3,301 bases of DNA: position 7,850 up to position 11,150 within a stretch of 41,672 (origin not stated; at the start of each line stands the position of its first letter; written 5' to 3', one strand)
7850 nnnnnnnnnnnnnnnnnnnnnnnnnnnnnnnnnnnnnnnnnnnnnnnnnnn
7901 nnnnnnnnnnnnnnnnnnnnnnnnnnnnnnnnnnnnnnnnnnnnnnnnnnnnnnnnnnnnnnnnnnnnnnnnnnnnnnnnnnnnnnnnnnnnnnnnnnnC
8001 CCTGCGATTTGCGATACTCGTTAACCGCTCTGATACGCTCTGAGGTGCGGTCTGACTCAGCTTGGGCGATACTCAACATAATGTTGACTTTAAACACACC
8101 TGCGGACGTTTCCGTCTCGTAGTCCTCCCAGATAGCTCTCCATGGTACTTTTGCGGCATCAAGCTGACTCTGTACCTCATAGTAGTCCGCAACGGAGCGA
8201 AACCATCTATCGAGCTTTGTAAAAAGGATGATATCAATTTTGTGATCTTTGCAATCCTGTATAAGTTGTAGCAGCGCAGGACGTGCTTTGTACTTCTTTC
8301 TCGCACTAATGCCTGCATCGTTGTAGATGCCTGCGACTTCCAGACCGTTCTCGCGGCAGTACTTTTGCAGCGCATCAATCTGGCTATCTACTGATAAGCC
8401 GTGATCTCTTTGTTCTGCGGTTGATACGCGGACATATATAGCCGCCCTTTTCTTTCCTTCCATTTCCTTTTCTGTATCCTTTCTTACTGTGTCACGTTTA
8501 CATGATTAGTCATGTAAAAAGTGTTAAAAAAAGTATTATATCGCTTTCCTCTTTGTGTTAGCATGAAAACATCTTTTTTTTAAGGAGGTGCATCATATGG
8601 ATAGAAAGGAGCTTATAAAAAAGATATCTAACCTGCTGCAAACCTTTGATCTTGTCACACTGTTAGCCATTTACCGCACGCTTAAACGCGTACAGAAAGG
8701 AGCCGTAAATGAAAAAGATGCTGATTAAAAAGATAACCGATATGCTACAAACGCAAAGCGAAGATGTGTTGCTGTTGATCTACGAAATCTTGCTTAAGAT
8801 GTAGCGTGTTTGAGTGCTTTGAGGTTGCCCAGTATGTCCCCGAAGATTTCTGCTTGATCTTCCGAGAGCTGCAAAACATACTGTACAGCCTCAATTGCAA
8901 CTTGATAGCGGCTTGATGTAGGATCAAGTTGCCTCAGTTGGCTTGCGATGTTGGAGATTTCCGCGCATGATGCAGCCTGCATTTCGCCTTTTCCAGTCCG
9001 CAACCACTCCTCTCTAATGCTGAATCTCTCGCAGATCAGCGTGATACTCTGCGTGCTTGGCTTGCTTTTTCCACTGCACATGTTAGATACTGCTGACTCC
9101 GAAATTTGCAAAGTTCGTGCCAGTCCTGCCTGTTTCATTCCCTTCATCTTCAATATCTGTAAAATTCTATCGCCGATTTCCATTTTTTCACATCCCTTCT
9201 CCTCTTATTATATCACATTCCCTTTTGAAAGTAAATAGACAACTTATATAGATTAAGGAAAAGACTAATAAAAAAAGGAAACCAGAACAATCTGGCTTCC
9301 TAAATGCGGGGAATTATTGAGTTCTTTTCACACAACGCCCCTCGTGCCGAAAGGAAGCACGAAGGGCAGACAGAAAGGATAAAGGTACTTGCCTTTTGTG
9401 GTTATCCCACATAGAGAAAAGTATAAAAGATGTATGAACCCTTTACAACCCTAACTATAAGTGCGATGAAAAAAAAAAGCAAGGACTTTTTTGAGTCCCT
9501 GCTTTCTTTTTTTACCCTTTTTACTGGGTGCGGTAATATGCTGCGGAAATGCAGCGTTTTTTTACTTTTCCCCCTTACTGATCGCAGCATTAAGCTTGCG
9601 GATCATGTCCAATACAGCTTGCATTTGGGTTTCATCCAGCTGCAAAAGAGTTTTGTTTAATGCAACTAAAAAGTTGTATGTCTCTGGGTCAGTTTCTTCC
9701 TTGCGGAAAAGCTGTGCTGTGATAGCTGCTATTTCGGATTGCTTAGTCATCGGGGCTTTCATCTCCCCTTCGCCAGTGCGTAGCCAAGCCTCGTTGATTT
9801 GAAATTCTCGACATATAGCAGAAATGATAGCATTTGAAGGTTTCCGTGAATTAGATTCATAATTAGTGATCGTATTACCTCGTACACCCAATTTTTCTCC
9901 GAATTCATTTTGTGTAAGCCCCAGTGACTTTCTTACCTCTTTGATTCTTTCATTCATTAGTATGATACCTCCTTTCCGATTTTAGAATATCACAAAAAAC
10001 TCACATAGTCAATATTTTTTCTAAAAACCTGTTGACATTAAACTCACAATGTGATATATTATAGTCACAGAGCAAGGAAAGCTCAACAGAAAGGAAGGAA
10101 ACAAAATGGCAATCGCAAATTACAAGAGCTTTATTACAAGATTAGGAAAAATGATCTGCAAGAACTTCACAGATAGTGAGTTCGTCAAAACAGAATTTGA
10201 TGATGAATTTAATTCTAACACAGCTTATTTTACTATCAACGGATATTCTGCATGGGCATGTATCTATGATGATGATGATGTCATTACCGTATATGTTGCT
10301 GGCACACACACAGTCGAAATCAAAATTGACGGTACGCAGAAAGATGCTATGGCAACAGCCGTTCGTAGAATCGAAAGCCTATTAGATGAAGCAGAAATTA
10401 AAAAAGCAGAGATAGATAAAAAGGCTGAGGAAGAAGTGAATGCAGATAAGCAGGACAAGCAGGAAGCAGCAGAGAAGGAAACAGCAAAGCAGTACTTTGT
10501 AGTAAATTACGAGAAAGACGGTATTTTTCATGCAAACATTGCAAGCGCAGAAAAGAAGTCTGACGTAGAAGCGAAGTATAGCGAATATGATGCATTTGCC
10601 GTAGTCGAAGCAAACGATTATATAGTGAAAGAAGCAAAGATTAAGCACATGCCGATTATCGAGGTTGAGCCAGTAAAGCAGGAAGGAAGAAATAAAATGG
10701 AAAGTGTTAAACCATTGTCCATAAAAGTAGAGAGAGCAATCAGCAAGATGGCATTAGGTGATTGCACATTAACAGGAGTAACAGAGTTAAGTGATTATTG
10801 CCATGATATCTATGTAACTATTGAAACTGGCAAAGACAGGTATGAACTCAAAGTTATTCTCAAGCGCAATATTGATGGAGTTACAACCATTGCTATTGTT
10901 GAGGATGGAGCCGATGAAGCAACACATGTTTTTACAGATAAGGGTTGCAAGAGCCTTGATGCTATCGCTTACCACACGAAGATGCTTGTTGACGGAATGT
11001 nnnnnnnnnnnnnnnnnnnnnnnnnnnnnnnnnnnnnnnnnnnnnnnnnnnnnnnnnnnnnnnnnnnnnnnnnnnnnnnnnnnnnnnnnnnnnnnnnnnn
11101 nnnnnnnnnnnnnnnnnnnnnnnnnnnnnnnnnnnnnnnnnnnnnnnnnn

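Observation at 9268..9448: Candidate ~145-nt sRNA between the two repressor genes, with CU-rich motifs complementary to the first early gene's RBS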

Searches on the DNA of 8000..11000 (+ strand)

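Call 5: search_rna_families(source=window, start=8000, end=11000, threshold=evalue, max_evalue=10)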
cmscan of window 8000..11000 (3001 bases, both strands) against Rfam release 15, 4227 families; matches with E-value up to 10: 12.
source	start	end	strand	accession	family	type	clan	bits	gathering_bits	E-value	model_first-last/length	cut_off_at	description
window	9470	9536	-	RF00506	Thr_leader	Cis-reg; leader;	-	30.8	55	0.0042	1-118/118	no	Threonine operon leader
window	9460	9518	-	RF03560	mir-3926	Gene; miRNA;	-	28.4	82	0.022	1-63/63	no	mir-3926 microRNA precursor family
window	9464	9569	+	RF01485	rli61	Cis-reg;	-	26.6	50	0.069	1-106/106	no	Listeria sRNA rli61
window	9398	9511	+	RF04182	GibS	Gene; sRNA;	-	25.8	115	1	1-142/142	no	GibS sRNA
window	9460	9518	+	RF03560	mir-3926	Gene; miRNA;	-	23.8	82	0.32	1-63/63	no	mir-3926 microRNA precursor family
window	9413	9516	+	RF00558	L20_leader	Cis-reg; leader;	-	20.8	58.7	0.68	1-127/127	no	Ribosomal protein L20 leader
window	9465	9573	-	RF00558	L20_leader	Cis-reg; leader;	-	19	58.7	1.9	1-127/127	no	Ribosomal protein L20 leader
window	10749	10803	-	RF00610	SNORD110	Gene; snRNA; snoRNA; CD-box;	CL00076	19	64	2.3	1-71/71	no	Small nucleolar RNA SNORD110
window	10479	10516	+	RF00173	Hairpin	Gene; ribozyme;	-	18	65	3.7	1-52/52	no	Hairpin ribozyme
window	9177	9281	-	RF00884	MIR815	Gene; miRNA;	-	17.9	63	6.9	1-81/81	no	MIR815 microRNA precursor family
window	9457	9525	+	RF01911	MIR2118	Gene; miRNA;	-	16.1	85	9.3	1-170/170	no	MIR2118 microRNA precursor family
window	9470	9529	-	RF01394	isrK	Gene; sRNA;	-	14.4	50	7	1-77/77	no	isrK Hfq binding RNA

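Call 8: search_dna_similar(query=window:9184-9561:+, collection=phages, mode=distant, max_evalue=0.01)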
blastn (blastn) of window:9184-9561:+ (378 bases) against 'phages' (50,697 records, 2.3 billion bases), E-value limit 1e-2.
No match.
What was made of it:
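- Tried and rejected: BLASTN of the intergenic region against GenBank phages found no match (call 8).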

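Call 25: build_rna_model(alignment_id=A2)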
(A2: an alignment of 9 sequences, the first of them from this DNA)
Model R1 built from alignment A2 (9 sequences, 101 columns); structure: RNAalifold consensus.
model positions 95; base pairs 16; branch points 1; effective number of sequences 1.16; information 0.601 bits per position. Calibrated on 0.2 Mb of random sequence (short: E-values are rough).
structure used (alignment columns):
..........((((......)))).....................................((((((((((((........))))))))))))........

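Call 26: search_with_rna_model(model_id=R1, sources=[window, L018, L019, L020, L021, L022, L023, L024, L025, L026, L027, L028, L029, L030, L031, L032, L033, L034, L035, L036, L037, L038, L039, L040, L041, L042, L043, L044, L045, L046, L047, L048, L049, L050, L051, L052, L053, L054, L055, L056, L057, L058, L059, L060, L061, L062, L063, L064, L065, L066, L067, L068, L069, L070, L071, L072, L073, L074, L075, L076, L077, L078, L079, L080], max_evalue=10)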
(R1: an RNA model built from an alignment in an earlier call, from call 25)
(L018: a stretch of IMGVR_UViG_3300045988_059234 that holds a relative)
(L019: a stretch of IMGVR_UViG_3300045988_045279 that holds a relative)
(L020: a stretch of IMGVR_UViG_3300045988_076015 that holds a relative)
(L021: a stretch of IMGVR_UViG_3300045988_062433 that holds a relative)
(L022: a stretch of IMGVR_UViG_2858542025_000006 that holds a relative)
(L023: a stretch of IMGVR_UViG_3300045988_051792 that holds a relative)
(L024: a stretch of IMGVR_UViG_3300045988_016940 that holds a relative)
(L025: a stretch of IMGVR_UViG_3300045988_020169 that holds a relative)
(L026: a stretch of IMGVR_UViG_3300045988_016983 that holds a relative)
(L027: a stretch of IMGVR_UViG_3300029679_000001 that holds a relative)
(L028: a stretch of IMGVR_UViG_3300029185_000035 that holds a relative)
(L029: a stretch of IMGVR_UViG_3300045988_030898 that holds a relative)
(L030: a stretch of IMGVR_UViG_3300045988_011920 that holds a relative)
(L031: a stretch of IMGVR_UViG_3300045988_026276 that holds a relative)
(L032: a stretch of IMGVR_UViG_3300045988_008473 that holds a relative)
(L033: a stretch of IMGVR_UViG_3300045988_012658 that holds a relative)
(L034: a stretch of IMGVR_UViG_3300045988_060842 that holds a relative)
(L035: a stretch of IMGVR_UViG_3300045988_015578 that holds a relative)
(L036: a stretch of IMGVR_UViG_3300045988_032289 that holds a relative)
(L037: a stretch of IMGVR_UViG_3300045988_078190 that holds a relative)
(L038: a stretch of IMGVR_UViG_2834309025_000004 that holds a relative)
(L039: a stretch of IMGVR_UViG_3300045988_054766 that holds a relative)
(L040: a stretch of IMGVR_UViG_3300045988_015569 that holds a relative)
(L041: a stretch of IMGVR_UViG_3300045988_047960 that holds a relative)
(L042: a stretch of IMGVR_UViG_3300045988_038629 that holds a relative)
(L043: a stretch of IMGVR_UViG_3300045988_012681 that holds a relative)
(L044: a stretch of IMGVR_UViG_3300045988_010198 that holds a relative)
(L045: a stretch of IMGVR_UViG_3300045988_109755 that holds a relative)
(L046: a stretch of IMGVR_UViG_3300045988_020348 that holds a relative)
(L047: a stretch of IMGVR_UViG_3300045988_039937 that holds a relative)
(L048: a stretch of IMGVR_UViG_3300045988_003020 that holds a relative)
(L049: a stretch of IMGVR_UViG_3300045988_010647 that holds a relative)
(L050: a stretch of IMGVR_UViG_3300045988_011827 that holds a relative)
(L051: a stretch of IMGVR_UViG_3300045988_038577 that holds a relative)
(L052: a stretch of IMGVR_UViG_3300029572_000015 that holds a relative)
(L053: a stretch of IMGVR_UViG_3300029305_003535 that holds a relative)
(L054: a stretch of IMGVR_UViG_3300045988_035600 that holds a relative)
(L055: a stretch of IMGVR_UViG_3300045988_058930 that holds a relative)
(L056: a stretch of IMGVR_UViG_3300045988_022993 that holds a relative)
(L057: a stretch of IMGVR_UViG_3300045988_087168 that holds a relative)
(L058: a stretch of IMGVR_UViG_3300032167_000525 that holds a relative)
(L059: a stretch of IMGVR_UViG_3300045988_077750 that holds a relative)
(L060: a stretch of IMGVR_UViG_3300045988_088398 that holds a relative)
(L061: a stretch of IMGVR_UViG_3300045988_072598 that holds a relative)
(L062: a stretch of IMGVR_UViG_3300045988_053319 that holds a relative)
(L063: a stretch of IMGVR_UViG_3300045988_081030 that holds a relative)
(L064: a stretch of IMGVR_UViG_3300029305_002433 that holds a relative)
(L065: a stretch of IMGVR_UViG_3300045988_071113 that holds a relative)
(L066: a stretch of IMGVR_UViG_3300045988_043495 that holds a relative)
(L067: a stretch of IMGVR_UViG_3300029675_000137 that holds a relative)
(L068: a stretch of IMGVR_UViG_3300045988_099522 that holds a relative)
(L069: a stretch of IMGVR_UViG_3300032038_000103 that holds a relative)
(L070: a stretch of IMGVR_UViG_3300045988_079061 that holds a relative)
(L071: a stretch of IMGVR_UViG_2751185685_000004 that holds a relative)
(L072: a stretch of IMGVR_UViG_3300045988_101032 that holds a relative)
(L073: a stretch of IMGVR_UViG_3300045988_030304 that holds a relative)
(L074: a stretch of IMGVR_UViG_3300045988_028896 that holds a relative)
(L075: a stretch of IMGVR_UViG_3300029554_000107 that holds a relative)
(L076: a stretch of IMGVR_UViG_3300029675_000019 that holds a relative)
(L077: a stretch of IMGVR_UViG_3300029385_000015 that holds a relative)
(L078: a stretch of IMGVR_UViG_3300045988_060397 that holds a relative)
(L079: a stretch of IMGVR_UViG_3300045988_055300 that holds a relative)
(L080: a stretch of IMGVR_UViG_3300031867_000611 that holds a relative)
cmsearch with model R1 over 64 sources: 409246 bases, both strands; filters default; matches with E-value up to 10: 6.
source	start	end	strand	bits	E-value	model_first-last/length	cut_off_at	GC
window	9329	9425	-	109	1.1e-21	1-95/95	no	0.47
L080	1060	1145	+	21.9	0.1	1-95/95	no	0.45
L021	1828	1932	+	18.6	0.58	1-95/95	no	0.34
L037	5019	5114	-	18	0.78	1-95/95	no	0.36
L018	1465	1569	+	17.9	0.85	1-95/95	no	0.32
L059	5925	5994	+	13.3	9.4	1-95/95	no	0.27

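Call 59: search_with_rna_model(model_id=R1, sources=[L261, L262, L263, L264, L265, L266, L267, L268], max_evalue=1)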
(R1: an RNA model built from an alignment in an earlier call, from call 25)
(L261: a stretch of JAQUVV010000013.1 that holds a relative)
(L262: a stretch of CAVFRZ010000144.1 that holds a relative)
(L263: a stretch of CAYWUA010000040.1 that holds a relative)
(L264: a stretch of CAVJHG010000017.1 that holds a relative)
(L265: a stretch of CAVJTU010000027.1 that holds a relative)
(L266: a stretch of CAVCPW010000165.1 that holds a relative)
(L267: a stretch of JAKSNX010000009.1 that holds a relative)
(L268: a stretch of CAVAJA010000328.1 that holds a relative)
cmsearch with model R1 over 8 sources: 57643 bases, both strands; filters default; matches with E-value up to 1: 0.
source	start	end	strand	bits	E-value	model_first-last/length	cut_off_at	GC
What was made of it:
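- Tried and rejected: A covariance model of the core found nothing in 63 loci with more distant repressor homologues (call 26), or next to integrase relatives in MAGs (call 59).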
